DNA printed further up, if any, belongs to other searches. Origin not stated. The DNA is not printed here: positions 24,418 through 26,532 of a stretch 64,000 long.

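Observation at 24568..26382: HMA / DsbD_2-like membrane domain / two cupredoxin-like domains in one polypeptide, with a free-standing paralog at 30768-31157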

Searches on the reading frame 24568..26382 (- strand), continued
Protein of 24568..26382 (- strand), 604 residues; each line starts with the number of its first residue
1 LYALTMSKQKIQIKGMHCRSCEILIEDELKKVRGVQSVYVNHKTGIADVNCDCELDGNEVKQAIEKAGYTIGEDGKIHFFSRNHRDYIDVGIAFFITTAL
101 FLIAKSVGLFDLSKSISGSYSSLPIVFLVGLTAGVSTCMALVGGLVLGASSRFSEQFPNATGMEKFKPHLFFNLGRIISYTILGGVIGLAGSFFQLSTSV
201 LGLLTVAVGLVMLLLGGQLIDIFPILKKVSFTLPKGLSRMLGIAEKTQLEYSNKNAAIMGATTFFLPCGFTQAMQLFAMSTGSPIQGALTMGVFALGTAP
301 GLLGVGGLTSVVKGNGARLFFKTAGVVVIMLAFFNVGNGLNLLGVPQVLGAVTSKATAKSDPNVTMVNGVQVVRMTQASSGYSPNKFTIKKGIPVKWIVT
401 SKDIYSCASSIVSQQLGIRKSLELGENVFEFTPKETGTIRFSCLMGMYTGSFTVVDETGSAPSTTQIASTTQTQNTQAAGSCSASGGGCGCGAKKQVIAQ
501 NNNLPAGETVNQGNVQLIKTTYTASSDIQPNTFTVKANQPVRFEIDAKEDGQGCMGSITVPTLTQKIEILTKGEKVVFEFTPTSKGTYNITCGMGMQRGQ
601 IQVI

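Call 33: fold_search(model_id=the predicted structure, library=pdb)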
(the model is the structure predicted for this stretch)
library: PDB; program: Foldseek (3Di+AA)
matches with E <= 10: 1038; with E <= 0.001: 361
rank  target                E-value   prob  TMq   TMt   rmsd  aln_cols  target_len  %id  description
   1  3wi9                  4.9e-08  1.00  0.13  0.25  17.5       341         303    8  Crystal structure of copper nitrite reductase from Geobacillus kaustophilus (released 2014-07-23)
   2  3x1e                  5.7e-08  1.00  0.14  0.26  17.6       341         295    8  Structure of copper-containing nitrite reductase from Geobacillus thermodenitrificans without chloride (released 2015-11-18)
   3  4zk8                  6.6e-08  1.00  0.14  0.26  17.7       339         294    8  Copper-containing nitrite reductase from thermophilic bacterium Geobacillus thermodenitrificans (Re-refined) (released 2015-05-20)
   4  4f2e                  7.0e-08  1.00  0.15  0.87   1.2        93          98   32  Crystal structure of the Streptococcus pneumoniae D39 copper chaperone CupA with Cu(I) (released 2013-01-30)
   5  3x1f                  8.1e-08  1.00  0.14  0.26  17.6       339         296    7  H294M mutant of copper-containing nitrite reductase from Geobacillus thermodenitrificans (released 2015-11-18)
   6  9kwu                  9.0e-08  1.00  0.14  0.26  18.2       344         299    8  D98N/C135A mutant of a copper-containing nitrite reductase in complex with nitrite (released 2025-06-11)
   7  9kwv                  1.1e-07  1.00  0.14  0.26  18.3       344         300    8  Structure of a D98N/C135A/G136A mutant copper-containing nitrite reductase in complex with nitrite (released 2025-06-11)
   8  9kvm                  1.4e-07  1.00  0.14  0.26  18.0       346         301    8  Neutron and X-ray joint refined structure of a copper-containing nitrite reductase (C135A mutant) in complex with format (released 2025-06-11)
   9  9kwt                  1.5e-07  1.00  0.14  0.26  17.7       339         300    8  Structure of a copper-containing nitrite reductase (D98N/G136A mutant) from Geobacillus thermodenitrificans (released 2025-06-11)
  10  4f2f                  1.6e-07  1.00  0.15  0.84   1.4        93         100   35  Crystal structure of the metal binding domain (MBD) of the Streptococcus pneumoniae D39 Cu(I) exporting P-type ATPase Co (released 2013-01-30)
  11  9kvl                  1.6e-07  1.00  0.14  0.26  18.1       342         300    8  Neutron and X-ray joint refined structure of a copper-containing nitrite reductase (C135A mutant) in complex with nitrit (released 2025-06-11)
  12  3wkp                  1.9e-07  1.00  0.14  0.26  17.6       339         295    7  C135A mutant of Geobacillus thermodenitrificans copper-containing nitrite reductase in complex with nitrite (released 2013-12-11)
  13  9kws                  1.9e-07  1.00  0.14  0.26  17.7       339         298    8  D98N mutant of a copper-containing nitrite reductase from Geobacillus thermodenitrificans (released 2025-06-11)
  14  5ue6_D                2.1e-07  1.00  0.12  0.22  17.1       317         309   11  Structure of nitrite reductase AniA from Neisseria gonorrhoeae, space group I4122 (released 2017-02-01)
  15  3wia_I                2.5e-07  1.00  0.12  0.24  16.3       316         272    8  Crystal structure of the N-terminal 1-37 residues deleted mutant of Geobacillus copper nitrite reductase (released 2014-07-23)
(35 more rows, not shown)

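Call 57: find_homologous_proteins(query=P0258, max_evalue=0.00001)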
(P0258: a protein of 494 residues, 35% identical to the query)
Query P0258 (494 aa): 5870 proteins with E <= 0.00001 among 8000 candidates; the best 120 are listed.
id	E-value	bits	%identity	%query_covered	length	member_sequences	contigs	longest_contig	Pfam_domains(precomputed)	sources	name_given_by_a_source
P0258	0.0e+0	1123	100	100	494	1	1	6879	PF00403.33,PF13473.13,PF02683.23,PF13386.13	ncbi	ncbi:MAG: sulfite exporter TauE/SafE family protein [Patescibacteria group bacterium]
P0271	7.1e-212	722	64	95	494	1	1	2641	PF00403.33,PF02683.23,PF13386.13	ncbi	-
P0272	2.5e-210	717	66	95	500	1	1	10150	PF00403.33,PF13473.13,PF02683.23,PF13386.13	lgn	-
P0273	1.6e-208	711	65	95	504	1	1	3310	PF00403.33,PF02683.23,PF13386.13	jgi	jgi:uncharacterized protein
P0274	3.3e-207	707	62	100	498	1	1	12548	PF00403.33,PF13473.13,PF02683.23,PF13386.13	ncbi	ncbi:sulfite exporter TauE/SafE family protein [Patescibacteria group bacterium]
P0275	2.4e-206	704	63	95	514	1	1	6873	PF00403.33,PF02683.23,PF13386.13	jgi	jgi:sulfite exporter TauE/SafE/copper chaperone CopZ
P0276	4.4e-206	703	67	91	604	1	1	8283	PF00403.33,PF13473.13,PF13386.13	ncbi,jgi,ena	ncbi:MAG: sulfite exporter TauE/SafE family protein [Patescibacteria group bacterium]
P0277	7.6e-206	703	65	91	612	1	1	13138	PF00403.33,PF13473.13,PF13386.13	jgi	jgi:sulfite exporter TauE/SafE/copper chaperone CopZ/plastocyanin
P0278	1.2e-205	702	63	95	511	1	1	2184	PF00403.33,PF02683.23,PF13386.13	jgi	jgi:sulfite exporter TauE/SafE/copper chaperone CopZ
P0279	1.6e-204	698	62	100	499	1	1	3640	PF00403.33,PF13473.13,PF02683.23,PF13386.13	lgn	-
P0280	3.9e-203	694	60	99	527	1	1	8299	PF00403.33,PF02683.23,PF13386.13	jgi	jgi:sulfite exporter TauE/SafE/copper chaperone CopZ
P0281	5.9e-203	693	65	91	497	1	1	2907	PF00403.33,PF13473.13,PF13386.13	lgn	-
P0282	1.1e-202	692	62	97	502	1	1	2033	PF00403.33,PF13473.13,PF02683.23,PF13386.13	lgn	-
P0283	8.1e-202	689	66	92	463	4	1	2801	PF00403.33,PF13473.13,PF02683.23,PF13386.13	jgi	-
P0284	2.9e-201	687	61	95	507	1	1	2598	PF00403.33,PF02683.23,PF13386.13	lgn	-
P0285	1.2e-199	682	64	95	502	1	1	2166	PF00403.33,PF13473.13,PF13386.13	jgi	-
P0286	2.0e-199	681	66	91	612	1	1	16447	PF00403.33,PF13473.13,PF13386.13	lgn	-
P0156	5.7e-198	677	60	99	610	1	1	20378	PF00403.33,PF13473.13,PF13386.13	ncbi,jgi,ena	ncbi:MAG: sulfite exporter TauE/SafE family protein [Patescibacteria group bacterium]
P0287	1.1e-197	676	60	95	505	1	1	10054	PF00403.33,PF13473.13,PF02683.23,PF13386.13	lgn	-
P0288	1.2e-197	675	66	91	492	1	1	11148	PF00403.33,PF13473.13,PF02683.23,PF13386.13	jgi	jgi:sulfite exporter TauE/SafE/copper chaperone CopZ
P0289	1.4e-197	675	62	95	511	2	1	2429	PF00403.33,PF13386.13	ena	-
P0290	1.7e-197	675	61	100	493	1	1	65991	PF00403.33,PF13473.13,PF13386.13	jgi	jgi:uncharacterized protein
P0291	7.7e-197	673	64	94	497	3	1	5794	PF00403.33,PF13386.13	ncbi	-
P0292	8.4e-197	673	62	91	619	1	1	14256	PF00403.33,PF13473.13,PF13386.13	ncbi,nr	ncbi:MAG: sulfite exporter TauE/SafE family protein [Patescibacteria group bacterium]|nr:sulfite exp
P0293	1.7e-195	668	61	100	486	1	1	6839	PF00403.33,PF02683.23,PF13386.13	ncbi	-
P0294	1.9e-195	668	64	91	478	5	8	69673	PF13473.13,PF02683.23,PF13386.13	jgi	-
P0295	2.3e-195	668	64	91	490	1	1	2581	PF00403.33,PF13473.13,PF02683.23,PF13386.13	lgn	-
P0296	5.7e-195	667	61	95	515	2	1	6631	PF00403.33,PF02683.23,PF13386.13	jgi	-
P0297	5.9e-195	667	60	95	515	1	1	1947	PF00403.33,PF02683.23,PF13386.13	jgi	-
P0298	7.3e-195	666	65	92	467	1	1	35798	PF00403.33,PF13473.13,PF13386.13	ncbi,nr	ncbi:MAG: sulfite exporter TauE/SafE family protein [Patescibacteria group bacterium]|nr:sulfite exp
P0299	1.3e-194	666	62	100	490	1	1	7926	PF00403.33,PF13473.13,PF02683.23,PF13386.13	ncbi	ncbi:sulfite exporter TauE/SafE family protein [Patescibacteria group bacterium]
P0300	3.6e-194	664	60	95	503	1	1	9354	PF00403.33,PF02683.23,PF13386.13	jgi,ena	-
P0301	9.2e-194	663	59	94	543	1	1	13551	PF00403.33,PF13473.13,PF02683.23,PF13386.13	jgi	jgi:sulfite exporter TauE/SafE/copper chaperone CopZ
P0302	1.0e-193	663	61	97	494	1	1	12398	PF00403.33,PF13473.13,PF02683.23,PF13386.13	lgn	-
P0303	4.8e-193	660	60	94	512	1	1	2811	PF00403.33,PF02683.23,PF13386.13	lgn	-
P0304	1.7e-192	658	63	91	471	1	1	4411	PF00403.33,PF02683.23,PF13386.13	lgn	-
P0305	7.9e-192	656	59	100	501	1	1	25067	PF00403.33,PF13473.13,PF13386.13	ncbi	ncbi:MAG: sulfite exporter TauE/SafE family protein [Candidatus Kuenenbacteria bacterium]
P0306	1.1e-191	656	64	92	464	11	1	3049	PF00403.33,PF13473.13,PF13386.13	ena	-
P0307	6.9e-191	653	63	92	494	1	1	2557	PF00403.33,PF13473.13,PF02683.23,PF13386.13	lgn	-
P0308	8.2e-191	653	64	92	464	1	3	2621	PF00403.33,PF13473.13,PF13386.13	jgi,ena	-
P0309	3.1e-190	651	64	91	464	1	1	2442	PF00403.33,PF13473.13,PF02683.23,PF13386.13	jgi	-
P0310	1.3e-189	649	59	95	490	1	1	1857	PF00403.33,PF13386.13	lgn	-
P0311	1.0e-188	646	59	99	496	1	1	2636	PF00403.33,PF13473.13,PF02683.23,PF13386.13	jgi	jgi:sulfite exporter TauE/SafE/copper chaperone CopZ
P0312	2.4e-188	645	60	95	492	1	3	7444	PF00403.33,PF13473.13,PF13386.13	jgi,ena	-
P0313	2.6e-188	645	64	89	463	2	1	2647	PF00403.33,PF13473.13,PF02683.23,PF13386.13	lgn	-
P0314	5.8e-188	644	60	95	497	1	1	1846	PF00403.33,PF13473.13,PF02683.23,PF13386.13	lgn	-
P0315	7.5e-188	643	64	90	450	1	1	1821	PF00403.33,PF13473.13,PF02683.23,PF13386.13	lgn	-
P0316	2.2e-187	642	59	100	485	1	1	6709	PF00403.33,PF13473.13,PF02683.23,PF13386.13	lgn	-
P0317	2.8e-186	638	57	97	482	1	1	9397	PF00403.33,PF13473.13,PF02683.23,PF13386.13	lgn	-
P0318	3.8e-186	638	59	97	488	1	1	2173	PF00403.33,PF13473.13,PF02683.23,PF13386.13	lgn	-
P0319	7.5e-186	637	58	94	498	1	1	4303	PF00403.33,PF13473.13,PF13386.13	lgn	-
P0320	7.0e-185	633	58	99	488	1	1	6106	PF00403.33,PF13473.13,PF02683.23,PF13386.13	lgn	-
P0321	9.6e-185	633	59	95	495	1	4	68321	PF00403.33,PF02683.23,PF13386.13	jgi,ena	-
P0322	1.0e-184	633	58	95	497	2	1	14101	PF00403.33,PF13473.13,PF02683.23,PF13386.13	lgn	-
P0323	2.6e-184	631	58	95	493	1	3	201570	PF00403.33,PF13386.13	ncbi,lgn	-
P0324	3.6e-184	631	58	94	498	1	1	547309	PF00403.33,PF13473.13,PF02683.23,PF13386.13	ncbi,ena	-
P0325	1.6e-183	629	59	95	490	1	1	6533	PF00403.33,PF13473.13,PF02683.23,PF13386.13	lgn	-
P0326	2.4e-183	628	58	99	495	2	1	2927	PF00403.33,PF13473.13,PF02683.23,PF13386.13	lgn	-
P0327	3.5e-183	628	57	100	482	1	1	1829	PF00403.33,PF13473.13,PF02683.23,PF13386.13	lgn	-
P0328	4.4e-183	627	59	92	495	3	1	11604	PF00403.33,PF13473.13,PF02683.23,PF13386.13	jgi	-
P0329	4.5e-183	627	57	100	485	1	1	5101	PF00403.33,PF13473.13,PF02683.23,PF13386.13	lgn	-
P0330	7.6e-183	627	63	91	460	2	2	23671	PF00403.33,PF13473.13,PF13386.13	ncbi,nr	ncbi:sulfite exporter TauE/SafE family protein [Candidatus Falkowbacteria bacterium]|nr:sulfite expo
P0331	9.3e-183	626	59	95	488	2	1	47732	PF00403.33,PF13473.13,PF02683.23,PF13386.13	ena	-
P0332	1.2e-182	626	56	99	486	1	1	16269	PF00403.33,PF13386.13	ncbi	ncbi:MAG: sulfite exporter TauE/SafE family protein [bacterium]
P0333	1.6e-182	626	57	92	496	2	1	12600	PF00403.33,PF13386.13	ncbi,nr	ncbi:sulfite exporter TauE/SafE family protein [Patescibacteria group bacterium]|nr:sulfite exporter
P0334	2.5e-182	625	56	99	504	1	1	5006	PF00403.33,PF13473.13,PF13386.13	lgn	-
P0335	4.4e-182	624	57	95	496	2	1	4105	PF00403.33,PF13473.13,PF02683.23,PF13386.13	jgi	-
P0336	5.3e-182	624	57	95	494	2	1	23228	PF00403.33,PF13473.13,PF02683.23,PF13386.13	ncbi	ncbi:MAG: sulfite exporter TauE/SafE family protein [Candidatus Nealsonbacteria bacterium]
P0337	6.1e-182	624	55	100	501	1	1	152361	PF00403.33,PF13473.13,PF13386.13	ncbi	ncbi:MAG: sulfite exporter TauE/SafE family protein [Patescibacteria group bacterium]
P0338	1.6e-181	622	57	97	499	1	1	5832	PF00403.33,PF13473.13,PF02683.23,PF13386.13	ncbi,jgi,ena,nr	ncbi:MAG: sulfite exporter TauE/SafE family protein [Elusimicrobia bacterium]|nr:sulfite exporter Ta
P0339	2.4e-181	622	57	100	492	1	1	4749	PF00403.33,PF13473.13,PF02683.23,PF13386.13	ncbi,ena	-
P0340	2.9e-181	621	57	97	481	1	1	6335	PF00403.33,PF13386.13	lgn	-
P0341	4.5e-181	621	58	95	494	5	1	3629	PF00403.33,PF13473.13,PF02683.23,PF13386.13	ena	-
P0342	6.4e-181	620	58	95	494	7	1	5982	PF00403.33,PF13473.13,PF13386.13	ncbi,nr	ncbi:hypothetical protein D4R42_05020 [bacterium]|nr:MAG: hypothetical protein D4R42_05020 [bacteriu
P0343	7.0e-181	620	60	94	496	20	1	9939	PF00403.33,PF13473.13,PF13386.13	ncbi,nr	ncbi:sulfite exporter TauE/SafE family protein [Patescibacteria group bacterium]|nr:sulfite exporter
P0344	7.4e-181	620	58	92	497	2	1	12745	PF00403.33,PF13473.13,PF02683.23,PF13386.13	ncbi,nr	ncbi:sulfite exporter TauE/SafE family protein [Patescibacteria group bacterium]|nr:sulfite exporter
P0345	2.1e-180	619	57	99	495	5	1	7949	PF00403.33,PF13473.13,PF02683.23,PF13386.13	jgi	-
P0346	3.5e-180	618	56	100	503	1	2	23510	PF00403.33,PF13473.13,PF02683.23,PF13386.13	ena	-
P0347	4.2e-180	618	57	96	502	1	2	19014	PF00403.33,PF13473.13,PF13386.13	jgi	-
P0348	1.4e-179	616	55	99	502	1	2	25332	PF00403.33,PF13473.13,PF13386.13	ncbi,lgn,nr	ncbi:sulfite exporter TauE/SafE family protein [Candidatus Parcubacteria bacterium]|nr:sulfite expor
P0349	1.6e-179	616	57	98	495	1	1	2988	PF00403.33,PF13473.13,PF02683.23,PF13386.13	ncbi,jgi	jgi:sulfite exporter TauE/SafE/copper chaperone CopZ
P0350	2.8e-179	615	62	91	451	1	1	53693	PF00403.33,PF13473.13,PF13386.13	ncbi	-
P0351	3.5e-179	615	57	95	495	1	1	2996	PF00403.33,PF13473.13,PF02683.23,PF13386.13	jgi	-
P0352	7.4e-179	613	56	99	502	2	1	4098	PF00403.33,PF13473.13,PF13386.13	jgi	-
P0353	1.7e-178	612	58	95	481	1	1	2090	PF00403.33,PF13473.13,PF02683.23,PF13386.13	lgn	-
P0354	2.1e-178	612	59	90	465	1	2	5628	PF00403.33,PF13386.13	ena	-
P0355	2.3e-178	612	58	96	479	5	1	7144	PF00403.33,PF13473.13,PF13386.13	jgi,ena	-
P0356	3.0e-178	611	57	100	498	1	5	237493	PF00403.33,PF13473.13,PF02683.23,PF13386.13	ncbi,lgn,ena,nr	ncbi:sulfite exporter TauE/SafE family protein [Patescibacteria group bacterium]|nr:sulfite exporter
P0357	3.9e-178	611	56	92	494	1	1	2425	PF00403.33,PF13473.13,PF02683.23,PF13386.13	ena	-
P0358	5.3e-178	611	57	99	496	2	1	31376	PF00403.33,PF13473.13,PF13386.13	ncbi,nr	ncbi:hypothetical protein CL633_01030 [bacterium]|nr:hypothetical protein [bacterium]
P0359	8.1e-178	610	58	98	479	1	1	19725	PF00403.33,PF13473.13,PF13386.13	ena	-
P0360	8.5e-178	610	57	99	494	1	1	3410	PF00403.33,PF13473.13,PF13386.13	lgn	-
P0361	1.5e-177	609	60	92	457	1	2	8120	PF00403.33,PF13473.13,PF13386.13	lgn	-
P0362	2.5e-177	608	60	91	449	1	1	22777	PF00403.33,PF02683.23,PF13386.13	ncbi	-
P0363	2.8e-177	608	56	95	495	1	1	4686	PF00403.33,PF13473.13,PF13386.13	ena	-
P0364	3.2e-177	608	55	100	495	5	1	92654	PF00403.33,PF13473.13,PF13386.13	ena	-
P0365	3.3e-177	608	55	100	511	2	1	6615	PF00403.33,PF13473.13,PF13386.13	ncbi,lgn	ncbi:MAG: sulfite exporter TauE/SafE family protein [Patescibacteria group bacterium]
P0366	8.2e-177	607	61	91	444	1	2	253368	PF00403.33,PF13473.13,PF13386.13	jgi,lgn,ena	-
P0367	9.5e-177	607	58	93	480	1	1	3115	PF00403.33,PF02683.23,PF13386.13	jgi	-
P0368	1.2e-176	606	55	98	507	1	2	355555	PF00403.33,PF13473.13,PF13386.13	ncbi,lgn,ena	-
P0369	1.5e-176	606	55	100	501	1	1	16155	PF00403.33,PF13473.13,PF02683.23,PF13386.13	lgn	-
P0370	2.0e-176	605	54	100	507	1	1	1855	PF00403.33,PF13473.13,PF13386.13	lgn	-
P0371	2.6e-176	605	53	100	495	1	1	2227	PF00403.33,PF13473.13,PF02683.23,PF13386.13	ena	-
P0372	5.4e-176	604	61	90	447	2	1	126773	PF00403.33,PF13473.13,PF13386.13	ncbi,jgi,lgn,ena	ncbi:MAG: sulfite exporter TauE/SafE family protein [Patescibacteria group bacterium]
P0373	6.0e-176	604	54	100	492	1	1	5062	PF00403.33,PF13386.13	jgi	jgi:uncharacterized protein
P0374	1.9e-175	602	56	94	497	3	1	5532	PF00403.33,PF13473.13,PF02683.23,PF13386.13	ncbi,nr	ncbi:MAG: sulfite exporter TauE/SafE family protein, partial [Candidatus Pacebacteria bacterium]|nr:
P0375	2.1e-175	602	56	95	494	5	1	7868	PF00403.33,PF13386.13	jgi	-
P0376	2.2e-175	602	55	100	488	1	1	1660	PF00403.33,PF02683.23,PF13386.13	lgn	-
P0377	5.1e-175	601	55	100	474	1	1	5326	PF00403.33,PF02683.23,PF13386.13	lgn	-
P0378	6.0e-175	601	54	99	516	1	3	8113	PF00403.33,PF13473.13,PF13386.13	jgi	-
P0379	1.4e-174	599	58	91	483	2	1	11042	PF00403.33,PF13473.13,PF13386.13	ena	-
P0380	2.5e-174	599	55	98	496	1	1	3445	PF00403.33,PF13473.13,PF02683.23,PF13386.13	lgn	-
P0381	3.0e-174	598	60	90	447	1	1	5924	PF00403.33,PF13473.13,PF02683.23,PF13386.13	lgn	-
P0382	3.3e-174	598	59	91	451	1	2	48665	PF00403.33,PF13473.13,PF02683.23,PF13386.13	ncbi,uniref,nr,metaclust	ncbi:MAG: hypothetical protein A2Y82_05415 [Candidatus Buchananbacteria bacterium RBG_13_36_9]|unire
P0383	3.5e-174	598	57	100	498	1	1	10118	PF00403.33,PF13386.13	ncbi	-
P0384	4.2e-174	598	55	99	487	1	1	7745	PF00403.33,PF13473.13,PF02683.23,PF13386.13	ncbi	-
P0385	4.6e-174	598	56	96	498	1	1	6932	PF00403.33,PF13473.13,PF02683.23,PF13386.13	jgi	-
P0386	4.7e-174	598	56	93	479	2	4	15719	PF00403.33,PF13473.13,PF13386.13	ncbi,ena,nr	ncbi:sulfite exporter TauE/SafE family protein [Patescibacteria group bacterium]|nr:sulfite exporter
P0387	4.7e-174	598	56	96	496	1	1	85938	PF00403.33,PF13386.13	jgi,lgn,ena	-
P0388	1.0e-173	597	60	91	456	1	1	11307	PF00403.33,PF13473.13,PF13386.13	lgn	-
